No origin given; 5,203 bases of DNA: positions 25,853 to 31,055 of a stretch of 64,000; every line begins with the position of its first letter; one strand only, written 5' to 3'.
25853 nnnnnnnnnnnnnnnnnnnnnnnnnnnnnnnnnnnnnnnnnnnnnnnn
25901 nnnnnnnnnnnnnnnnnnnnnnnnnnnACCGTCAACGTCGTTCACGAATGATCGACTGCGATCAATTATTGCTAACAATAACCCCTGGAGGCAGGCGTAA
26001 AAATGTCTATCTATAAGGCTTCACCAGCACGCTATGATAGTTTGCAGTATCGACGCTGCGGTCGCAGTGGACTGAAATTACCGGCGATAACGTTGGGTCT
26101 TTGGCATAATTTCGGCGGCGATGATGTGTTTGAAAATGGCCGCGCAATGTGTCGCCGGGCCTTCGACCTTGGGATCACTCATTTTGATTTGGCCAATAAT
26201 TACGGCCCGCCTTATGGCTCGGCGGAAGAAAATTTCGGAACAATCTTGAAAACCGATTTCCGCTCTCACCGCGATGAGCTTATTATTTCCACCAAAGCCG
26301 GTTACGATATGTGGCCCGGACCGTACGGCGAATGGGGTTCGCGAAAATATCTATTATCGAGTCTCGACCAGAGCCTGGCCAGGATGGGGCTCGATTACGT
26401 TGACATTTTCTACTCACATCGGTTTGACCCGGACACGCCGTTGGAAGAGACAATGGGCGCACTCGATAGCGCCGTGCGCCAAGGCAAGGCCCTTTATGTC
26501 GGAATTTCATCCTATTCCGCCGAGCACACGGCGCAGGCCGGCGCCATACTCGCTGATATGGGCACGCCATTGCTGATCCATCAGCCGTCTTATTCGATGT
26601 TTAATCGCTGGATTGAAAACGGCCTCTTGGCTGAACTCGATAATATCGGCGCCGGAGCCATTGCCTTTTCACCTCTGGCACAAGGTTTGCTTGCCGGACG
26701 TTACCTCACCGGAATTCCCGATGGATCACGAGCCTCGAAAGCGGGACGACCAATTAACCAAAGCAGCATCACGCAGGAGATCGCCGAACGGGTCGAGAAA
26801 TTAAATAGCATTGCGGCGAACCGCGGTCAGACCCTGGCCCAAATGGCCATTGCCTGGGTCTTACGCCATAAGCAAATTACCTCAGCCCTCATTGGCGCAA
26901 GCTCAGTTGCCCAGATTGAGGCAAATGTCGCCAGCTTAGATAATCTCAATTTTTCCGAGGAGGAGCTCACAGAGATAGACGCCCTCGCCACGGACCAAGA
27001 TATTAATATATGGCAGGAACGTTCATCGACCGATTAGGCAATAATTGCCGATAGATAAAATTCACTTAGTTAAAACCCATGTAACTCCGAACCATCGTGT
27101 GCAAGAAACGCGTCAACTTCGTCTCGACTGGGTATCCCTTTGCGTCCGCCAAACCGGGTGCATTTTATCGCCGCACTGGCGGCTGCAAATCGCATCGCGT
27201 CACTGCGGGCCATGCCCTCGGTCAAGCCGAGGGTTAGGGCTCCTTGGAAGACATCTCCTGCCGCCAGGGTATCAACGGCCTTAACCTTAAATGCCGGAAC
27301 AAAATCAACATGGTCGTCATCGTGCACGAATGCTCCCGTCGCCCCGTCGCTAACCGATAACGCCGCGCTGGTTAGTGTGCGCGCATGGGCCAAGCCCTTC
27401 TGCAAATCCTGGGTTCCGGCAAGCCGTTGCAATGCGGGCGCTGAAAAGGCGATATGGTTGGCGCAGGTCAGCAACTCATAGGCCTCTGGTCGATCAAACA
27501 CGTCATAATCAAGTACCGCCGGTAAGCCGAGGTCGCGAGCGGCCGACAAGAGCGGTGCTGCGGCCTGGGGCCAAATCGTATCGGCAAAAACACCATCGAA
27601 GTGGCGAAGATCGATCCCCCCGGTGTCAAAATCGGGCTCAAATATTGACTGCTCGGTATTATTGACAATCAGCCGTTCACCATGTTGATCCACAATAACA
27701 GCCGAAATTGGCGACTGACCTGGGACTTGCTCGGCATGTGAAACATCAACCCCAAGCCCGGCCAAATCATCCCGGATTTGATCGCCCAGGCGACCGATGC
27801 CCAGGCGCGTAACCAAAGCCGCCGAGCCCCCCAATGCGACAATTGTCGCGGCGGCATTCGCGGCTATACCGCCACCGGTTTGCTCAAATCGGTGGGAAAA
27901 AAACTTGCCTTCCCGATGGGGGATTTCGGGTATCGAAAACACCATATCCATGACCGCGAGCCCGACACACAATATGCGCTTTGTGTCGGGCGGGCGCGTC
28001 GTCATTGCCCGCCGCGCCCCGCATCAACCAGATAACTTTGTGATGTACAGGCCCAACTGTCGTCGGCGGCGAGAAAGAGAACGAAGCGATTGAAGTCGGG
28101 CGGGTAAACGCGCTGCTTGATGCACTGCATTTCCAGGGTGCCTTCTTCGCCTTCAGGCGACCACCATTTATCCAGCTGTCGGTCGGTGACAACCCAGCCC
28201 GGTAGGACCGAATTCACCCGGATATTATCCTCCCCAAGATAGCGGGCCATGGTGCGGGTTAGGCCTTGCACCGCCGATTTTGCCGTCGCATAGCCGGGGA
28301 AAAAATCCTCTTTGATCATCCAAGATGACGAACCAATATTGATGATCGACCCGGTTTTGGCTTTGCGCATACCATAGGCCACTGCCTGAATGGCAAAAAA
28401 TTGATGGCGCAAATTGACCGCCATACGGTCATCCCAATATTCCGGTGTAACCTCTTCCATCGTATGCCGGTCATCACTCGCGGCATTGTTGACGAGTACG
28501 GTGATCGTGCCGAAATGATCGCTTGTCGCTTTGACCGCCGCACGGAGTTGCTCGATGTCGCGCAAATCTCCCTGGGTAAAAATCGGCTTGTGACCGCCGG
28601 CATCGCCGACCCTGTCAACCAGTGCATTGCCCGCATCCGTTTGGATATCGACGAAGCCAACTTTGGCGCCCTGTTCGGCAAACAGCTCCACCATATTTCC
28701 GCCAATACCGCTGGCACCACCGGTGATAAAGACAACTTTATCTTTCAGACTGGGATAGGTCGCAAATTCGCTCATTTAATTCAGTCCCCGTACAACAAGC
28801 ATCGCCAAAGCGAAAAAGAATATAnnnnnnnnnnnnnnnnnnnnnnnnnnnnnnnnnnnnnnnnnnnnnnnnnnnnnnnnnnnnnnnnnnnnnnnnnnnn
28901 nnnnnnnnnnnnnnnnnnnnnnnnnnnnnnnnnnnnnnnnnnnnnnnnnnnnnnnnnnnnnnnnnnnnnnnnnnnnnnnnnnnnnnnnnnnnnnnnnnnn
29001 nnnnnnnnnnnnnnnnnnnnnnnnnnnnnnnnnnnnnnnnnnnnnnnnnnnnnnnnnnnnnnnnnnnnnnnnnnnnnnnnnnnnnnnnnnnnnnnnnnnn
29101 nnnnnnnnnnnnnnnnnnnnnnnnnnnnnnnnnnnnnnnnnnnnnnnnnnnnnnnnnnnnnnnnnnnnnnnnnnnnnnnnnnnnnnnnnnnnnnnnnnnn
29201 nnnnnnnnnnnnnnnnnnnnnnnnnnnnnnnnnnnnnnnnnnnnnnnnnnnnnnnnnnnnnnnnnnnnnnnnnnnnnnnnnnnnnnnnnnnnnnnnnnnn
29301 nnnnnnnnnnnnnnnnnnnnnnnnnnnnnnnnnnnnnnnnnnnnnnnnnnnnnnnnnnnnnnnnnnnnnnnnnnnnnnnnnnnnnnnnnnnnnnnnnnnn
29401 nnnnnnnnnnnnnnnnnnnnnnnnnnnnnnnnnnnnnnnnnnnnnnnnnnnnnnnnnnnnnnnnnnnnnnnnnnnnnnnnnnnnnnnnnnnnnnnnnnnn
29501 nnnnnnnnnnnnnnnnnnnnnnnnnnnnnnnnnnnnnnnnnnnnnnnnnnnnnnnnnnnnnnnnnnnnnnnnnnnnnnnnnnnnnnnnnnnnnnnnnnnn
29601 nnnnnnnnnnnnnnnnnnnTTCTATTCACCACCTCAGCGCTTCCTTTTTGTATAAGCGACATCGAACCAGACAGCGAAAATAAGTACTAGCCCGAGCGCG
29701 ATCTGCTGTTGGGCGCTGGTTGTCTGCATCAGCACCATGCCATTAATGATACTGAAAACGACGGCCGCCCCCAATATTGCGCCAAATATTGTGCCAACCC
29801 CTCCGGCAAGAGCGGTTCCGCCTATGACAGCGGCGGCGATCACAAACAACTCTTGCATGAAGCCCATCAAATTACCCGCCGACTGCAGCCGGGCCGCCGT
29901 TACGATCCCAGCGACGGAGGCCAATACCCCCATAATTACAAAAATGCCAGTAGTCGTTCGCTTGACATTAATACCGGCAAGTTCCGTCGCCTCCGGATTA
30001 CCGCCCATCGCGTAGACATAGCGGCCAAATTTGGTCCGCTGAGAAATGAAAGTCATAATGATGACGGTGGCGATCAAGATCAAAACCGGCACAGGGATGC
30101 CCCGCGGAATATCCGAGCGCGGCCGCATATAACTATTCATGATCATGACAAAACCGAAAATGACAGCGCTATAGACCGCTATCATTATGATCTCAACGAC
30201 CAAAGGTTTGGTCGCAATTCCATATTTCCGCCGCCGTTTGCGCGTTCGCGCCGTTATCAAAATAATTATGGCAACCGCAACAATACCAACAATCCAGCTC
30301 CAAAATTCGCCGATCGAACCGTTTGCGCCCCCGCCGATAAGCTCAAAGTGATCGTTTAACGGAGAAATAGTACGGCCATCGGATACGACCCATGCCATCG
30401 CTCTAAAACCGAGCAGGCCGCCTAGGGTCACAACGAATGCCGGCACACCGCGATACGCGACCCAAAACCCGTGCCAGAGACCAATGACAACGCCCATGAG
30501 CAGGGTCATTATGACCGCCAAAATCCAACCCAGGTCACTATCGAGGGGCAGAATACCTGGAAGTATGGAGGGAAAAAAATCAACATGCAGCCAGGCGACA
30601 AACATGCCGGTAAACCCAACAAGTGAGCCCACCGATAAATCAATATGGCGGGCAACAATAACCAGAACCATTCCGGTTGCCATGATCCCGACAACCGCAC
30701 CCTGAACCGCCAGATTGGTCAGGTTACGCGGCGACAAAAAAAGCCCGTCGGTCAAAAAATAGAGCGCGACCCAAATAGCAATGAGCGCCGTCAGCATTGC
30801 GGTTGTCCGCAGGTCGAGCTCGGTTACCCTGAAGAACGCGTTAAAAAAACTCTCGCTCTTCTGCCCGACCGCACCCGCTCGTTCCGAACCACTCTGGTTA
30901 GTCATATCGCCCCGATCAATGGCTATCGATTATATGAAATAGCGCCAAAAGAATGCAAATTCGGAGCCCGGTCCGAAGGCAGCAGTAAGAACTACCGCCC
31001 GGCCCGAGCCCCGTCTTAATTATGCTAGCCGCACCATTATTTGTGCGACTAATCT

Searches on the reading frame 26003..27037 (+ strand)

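Call 25: search_protein_families(library=ncbifam, proteins=[window:26003-27037:+], max_evalue=1e-20)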
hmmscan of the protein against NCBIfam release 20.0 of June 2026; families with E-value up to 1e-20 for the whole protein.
window:26003-27037:+ (344 aa): 4 families
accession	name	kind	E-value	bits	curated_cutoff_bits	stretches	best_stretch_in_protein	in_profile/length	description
NF007388.0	PRK09912.1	subfamily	2.6e-147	490.3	448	1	3-341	2-344/346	L-glyceraldehyde 3-phosphate reductase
TIGR01293.1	Kv_beta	subfamily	2.7e-51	174.5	365.4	1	14-328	1-318/319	voltage-dependent potassium channel subunit beta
NF049922.1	MethglyxlRedYdjG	equivalog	7.9e-28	97.4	550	1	19-331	6-323/326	NADH-dependent methylglyoxal reductase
NF007912.0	PRK10625.1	equivalog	4.9e-26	91.9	415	1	14-329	1-338/346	NADP(H)-dependent aldo-keto reductase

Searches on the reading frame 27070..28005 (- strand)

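Call 25: search_protein_families(library=ncbifam, proteins=[window:27070-28005:-], max_evalue=1e-20)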
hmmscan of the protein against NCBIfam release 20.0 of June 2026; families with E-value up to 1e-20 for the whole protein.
window:27070-28005:- (311 aa): 4 families
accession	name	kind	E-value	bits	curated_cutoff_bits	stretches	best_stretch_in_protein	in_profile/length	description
TIGR02152.1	D_ribokin_bact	equivalog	1.7e-34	119.5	299.65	1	196-298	195-297/298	ribokinase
NF008353.0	PRK11142.1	equivalog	1.2e-30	107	341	1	219-303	221-305/307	ribokinase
NF053626.1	RibKinHalex1628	equivalog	2.7e-25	89.5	330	1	10-302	3-292/293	ATP-dependent ribose-1-phosphate kinase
TIGR04382.1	myo_inos_iolC_N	equivalog_domain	1.1e-22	80.7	300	0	196-301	203-309/309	5-dehydro-2-deoxygluconokinase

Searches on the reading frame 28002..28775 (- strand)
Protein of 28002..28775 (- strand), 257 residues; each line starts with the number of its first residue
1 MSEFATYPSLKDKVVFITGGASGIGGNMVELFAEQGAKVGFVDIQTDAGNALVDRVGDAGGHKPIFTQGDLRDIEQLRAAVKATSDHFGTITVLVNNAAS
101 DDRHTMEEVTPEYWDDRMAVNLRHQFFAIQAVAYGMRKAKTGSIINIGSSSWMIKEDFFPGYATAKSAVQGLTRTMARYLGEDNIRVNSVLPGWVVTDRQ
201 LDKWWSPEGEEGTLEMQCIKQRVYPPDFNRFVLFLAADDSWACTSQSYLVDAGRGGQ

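Call 58: search_protein_families(library=pfam, proteins=[window:28002-28775:-], max_evalue=0.01)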
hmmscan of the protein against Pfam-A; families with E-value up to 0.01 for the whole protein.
window:28002-28775:- (257 aa): 5 families
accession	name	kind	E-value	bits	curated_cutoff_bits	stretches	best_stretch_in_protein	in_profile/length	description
PF00106.31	adh_short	-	1.1e-46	159.2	26.6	1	13-200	1-187/195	short chain dehydrogenase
PF13561.12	adh_short_C2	-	1.2e-46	159.6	27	1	21-253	3-234/236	Enoyl-(Acyl carrier protein) reductase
PF08659.16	KR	-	5.1e-06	27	22.6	1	15-121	3-112/180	KR domain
PF01370.27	Epimerase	-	4.5e-05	23.4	20.9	1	15-104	1-78/240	NAD dependent epimerase/dehydratase family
PF16363.11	GDP_Man_Dehyd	-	0.0014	18.6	27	1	16-84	1-74/332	GDP-mannose 4,6 dehydratase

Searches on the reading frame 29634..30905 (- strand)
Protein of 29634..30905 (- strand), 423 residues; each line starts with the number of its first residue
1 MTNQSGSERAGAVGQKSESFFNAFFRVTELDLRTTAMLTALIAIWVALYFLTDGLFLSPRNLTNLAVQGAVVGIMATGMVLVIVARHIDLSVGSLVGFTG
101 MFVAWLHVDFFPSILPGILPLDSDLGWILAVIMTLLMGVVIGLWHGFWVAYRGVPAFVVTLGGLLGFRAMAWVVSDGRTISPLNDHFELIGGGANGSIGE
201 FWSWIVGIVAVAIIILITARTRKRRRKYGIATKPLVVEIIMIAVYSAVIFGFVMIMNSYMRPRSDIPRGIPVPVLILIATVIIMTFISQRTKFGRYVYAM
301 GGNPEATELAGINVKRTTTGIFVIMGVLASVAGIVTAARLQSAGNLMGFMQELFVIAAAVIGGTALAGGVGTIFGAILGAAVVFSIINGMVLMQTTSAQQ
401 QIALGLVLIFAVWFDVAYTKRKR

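Call 25: search_protein_families(library=ncbifam, proteins=[window:29634-30905:-], max_evalue=1e-20)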
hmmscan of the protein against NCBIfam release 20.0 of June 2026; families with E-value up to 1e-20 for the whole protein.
window:29634-30905:- (423 aa): 8 families
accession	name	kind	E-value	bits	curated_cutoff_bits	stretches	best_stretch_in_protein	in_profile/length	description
NF040906.3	GguB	equivalog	1.4e-97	327.3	450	1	32-421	2-374/375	multiple monosaccharide ABC transporter permease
NF007252.0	PRK09699.1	equivalog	3.8e-47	161.2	396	1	241-416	150-322/326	D-allose ABC transporter permease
NF007067.0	PRK09512.1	equivalog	5.3e-47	160.5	398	1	266-415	168-317/321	ribose ABC transporter permease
NF008441.0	PRK11285.1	equivalog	5.2e-45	154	378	1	269-421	177-329/333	L-arabinose ABC transporter permease AraH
NF007014.0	PRK09478.1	equivalog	2.2e-44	152.2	386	1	274-421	185-334/336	galactose/methyl galactoside ABC transporter permease MglC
NF008630.0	PRK11618.1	equivalog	3e-41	141.7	363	1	273-414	166-308/331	galactofuranose ABC transporter, permease protein YjfF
NF011961.0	PRK15432.1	equivalog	8.4e-29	100.9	388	0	275-415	164-304/344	autoinducer 2 ABC transporter permease LsrC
NF041862.1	YtfT_transport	equivalog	8.2e-24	84.4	535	0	270-409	178-318/339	galactofuranose ABC transporter, ATP-binding protein YtfT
